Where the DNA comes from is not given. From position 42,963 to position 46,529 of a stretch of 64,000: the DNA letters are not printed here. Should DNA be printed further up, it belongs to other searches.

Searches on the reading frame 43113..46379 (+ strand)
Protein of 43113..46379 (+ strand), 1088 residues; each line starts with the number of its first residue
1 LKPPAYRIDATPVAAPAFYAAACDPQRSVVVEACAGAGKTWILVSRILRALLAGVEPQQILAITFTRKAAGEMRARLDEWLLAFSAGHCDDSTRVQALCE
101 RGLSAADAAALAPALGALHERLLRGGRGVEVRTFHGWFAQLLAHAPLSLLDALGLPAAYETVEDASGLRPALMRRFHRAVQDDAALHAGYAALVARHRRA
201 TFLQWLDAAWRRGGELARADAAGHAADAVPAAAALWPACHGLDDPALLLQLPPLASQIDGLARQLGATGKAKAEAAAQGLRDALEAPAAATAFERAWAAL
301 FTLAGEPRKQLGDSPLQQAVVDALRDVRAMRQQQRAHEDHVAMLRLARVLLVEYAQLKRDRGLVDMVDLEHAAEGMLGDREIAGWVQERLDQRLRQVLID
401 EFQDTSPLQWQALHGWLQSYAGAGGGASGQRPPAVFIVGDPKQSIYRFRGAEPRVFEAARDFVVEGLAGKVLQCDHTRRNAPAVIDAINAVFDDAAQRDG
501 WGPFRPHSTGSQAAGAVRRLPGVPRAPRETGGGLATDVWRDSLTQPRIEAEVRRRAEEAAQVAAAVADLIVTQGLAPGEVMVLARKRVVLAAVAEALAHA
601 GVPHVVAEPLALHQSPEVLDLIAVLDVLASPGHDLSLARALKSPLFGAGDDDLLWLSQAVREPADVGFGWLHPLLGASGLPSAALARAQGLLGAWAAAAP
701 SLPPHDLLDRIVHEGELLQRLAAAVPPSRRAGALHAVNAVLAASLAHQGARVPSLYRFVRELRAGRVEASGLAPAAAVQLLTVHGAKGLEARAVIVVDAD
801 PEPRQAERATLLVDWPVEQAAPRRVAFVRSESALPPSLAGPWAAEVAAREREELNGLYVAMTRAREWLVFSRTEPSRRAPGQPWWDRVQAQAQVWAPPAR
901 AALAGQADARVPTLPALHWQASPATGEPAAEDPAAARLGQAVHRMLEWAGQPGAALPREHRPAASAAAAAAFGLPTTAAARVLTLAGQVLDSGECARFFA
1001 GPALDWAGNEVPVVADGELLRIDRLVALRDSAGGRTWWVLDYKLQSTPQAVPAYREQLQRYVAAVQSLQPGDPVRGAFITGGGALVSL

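Call 55: search_protein_families(library=pfam, proteins=[window:43113-46379:+], max_evalue=0.00001)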
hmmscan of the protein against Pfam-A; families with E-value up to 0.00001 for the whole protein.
window:43113-46379:+ (1088 aa): 4 families
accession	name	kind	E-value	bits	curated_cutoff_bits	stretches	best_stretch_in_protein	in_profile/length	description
PF00580.27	UvrD-helicase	-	1.3e-40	140.3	23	1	21-460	8-267/271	UvrD/REP helicase N-terminal domain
PF13361.12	UvrD_C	-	1.1e-17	64.9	25.6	2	775-873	284-348/350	UvrD-like helicase C-terminal domain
PF13245.12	AAA_19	-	1.1e-11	45.4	25.1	0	26-78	11-62/134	AAA domain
PF13538.12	UvrD_C_2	-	5.5e-10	39.4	27.4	0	780-805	4-29/52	UvrD-like helicase C-terminal domain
